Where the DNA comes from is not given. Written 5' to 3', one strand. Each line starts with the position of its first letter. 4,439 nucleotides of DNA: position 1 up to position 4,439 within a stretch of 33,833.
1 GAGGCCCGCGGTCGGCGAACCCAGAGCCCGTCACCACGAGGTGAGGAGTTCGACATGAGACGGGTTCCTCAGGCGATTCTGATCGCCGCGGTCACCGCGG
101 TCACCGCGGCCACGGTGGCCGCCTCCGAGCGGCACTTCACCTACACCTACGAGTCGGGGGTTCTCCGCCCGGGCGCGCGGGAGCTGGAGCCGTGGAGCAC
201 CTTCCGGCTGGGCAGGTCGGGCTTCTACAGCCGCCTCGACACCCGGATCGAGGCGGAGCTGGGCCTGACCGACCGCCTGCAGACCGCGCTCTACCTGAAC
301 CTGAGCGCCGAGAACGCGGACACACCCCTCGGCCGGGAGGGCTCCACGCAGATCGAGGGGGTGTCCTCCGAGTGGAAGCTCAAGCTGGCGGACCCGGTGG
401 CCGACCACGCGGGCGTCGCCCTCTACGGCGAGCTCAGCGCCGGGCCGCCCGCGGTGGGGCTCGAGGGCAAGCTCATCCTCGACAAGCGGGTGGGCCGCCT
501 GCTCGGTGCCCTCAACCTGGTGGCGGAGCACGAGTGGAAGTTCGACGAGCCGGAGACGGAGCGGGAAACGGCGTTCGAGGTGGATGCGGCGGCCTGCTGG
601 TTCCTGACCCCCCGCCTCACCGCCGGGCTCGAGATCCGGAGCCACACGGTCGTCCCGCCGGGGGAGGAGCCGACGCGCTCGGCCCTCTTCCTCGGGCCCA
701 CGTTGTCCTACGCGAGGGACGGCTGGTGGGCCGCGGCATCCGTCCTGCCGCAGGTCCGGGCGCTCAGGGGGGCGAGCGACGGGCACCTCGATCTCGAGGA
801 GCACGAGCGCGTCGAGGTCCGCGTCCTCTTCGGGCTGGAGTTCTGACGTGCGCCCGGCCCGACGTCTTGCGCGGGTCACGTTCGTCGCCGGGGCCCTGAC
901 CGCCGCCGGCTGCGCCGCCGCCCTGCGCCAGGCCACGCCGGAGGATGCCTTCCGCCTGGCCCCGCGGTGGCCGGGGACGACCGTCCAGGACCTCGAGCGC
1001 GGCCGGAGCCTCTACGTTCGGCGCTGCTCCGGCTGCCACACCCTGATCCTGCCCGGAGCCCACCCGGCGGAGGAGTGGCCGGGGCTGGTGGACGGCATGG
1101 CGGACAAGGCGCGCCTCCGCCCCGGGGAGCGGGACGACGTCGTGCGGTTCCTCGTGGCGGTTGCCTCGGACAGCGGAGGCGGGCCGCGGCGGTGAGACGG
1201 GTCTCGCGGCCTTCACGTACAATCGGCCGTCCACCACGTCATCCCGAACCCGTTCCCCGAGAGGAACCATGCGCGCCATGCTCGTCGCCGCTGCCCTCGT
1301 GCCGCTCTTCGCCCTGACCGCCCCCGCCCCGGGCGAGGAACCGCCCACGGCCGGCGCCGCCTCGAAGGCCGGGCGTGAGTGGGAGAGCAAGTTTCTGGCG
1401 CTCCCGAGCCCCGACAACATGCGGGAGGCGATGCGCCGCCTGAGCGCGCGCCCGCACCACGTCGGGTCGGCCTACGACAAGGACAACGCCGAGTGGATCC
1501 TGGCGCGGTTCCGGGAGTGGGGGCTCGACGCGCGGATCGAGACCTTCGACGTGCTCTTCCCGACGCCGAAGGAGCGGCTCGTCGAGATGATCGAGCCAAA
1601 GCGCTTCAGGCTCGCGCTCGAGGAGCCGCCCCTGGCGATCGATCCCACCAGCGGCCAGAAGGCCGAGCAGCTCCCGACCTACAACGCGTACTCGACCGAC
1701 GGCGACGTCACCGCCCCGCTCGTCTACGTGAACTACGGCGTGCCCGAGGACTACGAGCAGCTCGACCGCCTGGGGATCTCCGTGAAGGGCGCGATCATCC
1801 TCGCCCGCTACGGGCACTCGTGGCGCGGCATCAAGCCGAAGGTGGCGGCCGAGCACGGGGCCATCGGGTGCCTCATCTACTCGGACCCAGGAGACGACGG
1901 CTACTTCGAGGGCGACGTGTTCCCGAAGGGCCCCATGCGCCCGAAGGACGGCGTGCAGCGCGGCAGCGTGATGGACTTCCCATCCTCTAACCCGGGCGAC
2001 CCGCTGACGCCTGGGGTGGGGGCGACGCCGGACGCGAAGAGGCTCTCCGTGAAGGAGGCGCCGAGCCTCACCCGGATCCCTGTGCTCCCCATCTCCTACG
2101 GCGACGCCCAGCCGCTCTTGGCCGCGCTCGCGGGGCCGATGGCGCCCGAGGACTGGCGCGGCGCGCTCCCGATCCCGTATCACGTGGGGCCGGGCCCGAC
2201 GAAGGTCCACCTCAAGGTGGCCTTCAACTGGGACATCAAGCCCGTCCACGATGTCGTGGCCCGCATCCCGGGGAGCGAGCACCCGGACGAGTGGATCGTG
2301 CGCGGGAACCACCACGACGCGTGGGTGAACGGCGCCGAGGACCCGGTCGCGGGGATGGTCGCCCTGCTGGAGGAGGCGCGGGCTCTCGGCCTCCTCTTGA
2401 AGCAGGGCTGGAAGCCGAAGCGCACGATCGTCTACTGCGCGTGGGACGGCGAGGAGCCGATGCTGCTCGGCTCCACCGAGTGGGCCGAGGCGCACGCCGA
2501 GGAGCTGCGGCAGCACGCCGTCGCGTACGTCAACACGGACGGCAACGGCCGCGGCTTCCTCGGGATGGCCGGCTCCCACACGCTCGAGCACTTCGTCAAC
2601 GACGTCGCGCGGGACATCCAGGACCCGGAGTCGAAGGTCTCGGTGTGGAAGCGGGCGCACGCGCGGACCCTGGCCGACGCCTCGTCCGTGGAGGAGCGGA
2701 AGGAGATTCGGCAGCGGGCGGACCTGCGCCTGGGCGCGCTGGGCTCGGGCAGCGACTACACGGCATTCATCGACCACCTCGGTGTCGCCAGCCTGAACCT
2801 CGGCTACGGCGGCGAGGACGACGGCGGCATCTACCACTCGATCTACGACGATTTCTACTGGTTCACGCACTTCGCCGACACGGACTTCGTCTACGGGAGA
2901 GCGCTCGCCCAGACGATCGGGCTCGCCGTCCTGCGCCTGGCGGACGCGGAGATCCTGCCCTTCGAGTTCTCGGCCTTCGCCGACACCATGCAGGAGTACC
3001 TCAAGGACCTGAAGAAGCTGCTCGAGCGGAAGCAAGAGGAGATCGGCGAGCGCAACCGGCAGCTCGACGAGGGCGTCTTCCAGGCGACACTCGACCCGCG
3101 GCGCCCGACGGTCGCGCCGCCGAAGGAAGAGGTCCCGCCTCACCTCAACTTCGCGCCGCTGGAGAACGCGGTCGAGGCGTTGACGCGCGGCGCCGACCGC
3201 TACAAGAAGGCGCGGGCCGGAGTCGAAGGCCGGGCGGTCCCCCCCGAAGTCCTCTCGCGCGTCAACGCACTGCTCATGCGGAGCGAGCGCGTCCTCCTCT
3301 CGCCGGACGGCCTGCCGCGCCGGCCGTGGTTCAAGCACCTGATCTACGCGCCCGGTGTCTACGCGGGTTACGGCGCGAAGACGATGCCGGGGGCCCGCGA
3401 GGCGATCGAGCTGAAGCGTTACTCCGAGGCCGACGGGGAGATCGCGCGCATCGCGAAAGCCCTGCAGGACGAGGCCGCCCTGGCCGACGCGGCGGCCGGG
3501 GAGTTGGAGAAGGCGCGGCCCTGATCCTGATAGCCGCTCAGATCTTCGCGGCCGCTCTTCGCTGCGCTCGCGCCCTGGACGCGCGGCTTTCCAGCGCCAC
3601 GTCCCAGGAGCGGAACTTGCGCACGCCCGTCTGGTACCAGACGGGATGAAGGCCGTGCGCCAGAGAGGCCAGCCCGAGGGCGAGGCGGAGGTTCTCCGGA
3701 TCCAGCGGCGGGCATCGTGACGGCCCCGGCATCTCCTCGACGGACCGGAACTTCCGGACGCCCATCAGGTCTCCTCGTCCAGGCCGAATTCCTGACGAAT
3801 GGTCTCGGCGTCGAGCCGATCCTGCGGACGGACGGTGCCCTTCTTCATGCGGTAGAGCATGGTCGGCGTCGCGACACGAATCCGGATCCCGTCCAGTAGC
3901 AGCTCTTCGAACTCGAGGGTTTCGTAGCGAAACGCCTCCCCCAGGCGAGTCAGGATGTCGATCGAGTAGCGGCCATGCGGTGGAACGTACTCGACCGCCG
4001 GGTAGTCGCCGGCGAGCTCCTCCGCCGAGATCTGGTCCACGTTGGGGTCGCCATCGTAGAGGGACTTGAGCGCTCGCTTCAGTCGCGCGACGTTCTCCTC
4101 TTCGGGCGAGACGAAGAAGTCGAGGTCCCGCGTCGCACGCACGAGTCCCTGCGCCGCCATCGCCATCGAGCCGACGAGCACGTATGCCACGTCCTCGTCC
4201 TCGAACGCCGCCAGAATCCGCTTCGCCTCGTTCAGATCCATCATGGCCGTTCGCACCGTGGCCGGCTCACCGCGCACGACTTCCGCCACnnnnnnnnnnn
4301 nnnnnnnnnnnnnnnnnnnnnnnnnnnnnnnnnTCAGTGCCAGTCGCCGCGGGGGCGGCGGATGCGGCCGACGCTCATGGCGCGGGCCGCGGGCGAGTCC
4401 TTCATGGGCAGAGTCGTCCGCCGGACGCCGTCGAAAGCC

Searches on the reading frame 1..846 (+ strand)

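Call 8: search_protein_families(library=pfam, proteins=[window:1-846:+], max_evalue=0.01)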
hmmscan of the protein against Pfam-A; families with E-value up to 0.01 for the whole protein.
window:1-846:+ (281 aa): 1 family
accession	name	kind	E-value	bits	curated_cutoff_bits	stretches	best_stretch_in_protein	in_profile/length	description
PF20367.4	DUF6662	-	2.9e-06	27.4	27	1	175-280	201-307/308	Family of unknown function (DUF6662)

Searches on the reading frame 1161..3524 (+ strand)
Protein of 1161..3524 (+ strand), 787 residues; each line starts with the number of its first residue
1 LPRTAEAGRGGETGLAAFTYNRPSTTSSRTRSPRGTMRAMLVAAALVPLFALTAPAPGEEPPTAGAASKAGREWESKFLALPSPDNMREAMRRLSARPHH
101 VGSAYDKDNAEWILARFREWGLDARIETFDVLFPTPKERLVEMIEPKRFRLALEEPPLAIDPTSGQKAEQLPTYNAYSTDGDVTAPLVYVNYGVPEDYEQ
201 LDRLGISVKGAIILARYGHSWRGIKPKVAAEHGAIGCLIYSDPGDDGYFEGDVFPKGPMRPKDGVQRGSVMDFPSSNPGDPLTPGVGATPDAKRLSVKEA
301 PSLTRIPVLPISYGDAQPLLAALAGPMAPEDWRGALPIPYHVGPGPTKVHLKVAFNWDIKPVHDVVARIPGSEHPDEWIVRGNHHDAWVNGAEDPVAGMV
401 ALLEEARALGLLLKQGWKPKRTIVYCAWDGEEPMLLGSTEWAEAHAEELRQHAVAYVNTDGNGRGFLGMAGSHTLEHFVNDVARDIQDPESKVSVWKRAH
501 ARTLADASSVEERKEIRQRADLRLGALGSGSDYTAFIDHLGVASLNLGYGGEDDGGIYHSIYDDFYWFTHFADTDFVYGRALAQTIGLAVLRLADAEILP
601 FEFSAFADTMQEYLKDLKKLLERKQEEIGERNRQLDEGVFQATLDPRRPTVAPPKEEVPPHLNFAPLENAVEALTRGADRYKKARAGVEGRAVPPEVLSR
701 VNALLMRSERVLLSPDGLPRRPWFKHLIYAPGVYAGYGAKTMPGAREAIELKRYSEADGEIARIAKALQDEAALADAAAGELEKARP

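Call 8: search_protein_families(library=pfam, proteins=[window:1161-3524:+], max_evalue=0.01)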
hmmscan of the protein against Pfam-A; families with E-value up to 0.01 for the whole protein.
window:1161-3524:+ (787 aa): 3 families
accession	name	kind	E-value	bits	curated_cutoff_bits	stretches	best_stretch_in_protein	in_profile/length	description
PF04253.20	TFR_dimer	-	1.7e-23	83.3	27.1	1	662-772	1-117/121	Transferrin receptor-like dimerisation domain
PF04389.22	Peptidase_M28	-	2.1e-17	64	21.3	1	365-565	2-174/193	Peptidase family M28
PF02225.27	PA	-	6.5e-07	29.8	23.9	1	183-244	1-63/95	PA domain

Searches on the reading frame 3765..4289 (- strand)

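Call 24: search_protein_families(library=pfam, proteins=[window:3765-4289:-], max_evalue=0.01)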
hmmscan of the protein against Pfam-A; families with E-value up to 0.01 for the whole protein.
window:3765-4289:- (174 aa): 4 families
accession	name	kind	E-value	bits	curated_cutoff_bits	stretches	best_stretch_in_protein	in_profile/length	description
PF08843.17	AbiEii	-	1.9e-05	25.2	22.5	1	24-146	1-142/238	Nucleotidyl transferase AbiEii toxin, Type IV TA system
PF14907.12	NTP_transf_5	-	0.0032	17.5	31.2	1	12-76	50-115/249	Uncharacterised nucleotidyltransferase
PF10706.15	Aminoglyc_resit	-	0.0037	17.8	21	0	24-160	4-145/149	Aminoglycoside-2''-adenylyltransferase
PF19502.5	DUF6036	-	0.0094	16.2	23.6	0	30-81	16-62/164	Nucleotidyltransferase of unknown function (DUF6036)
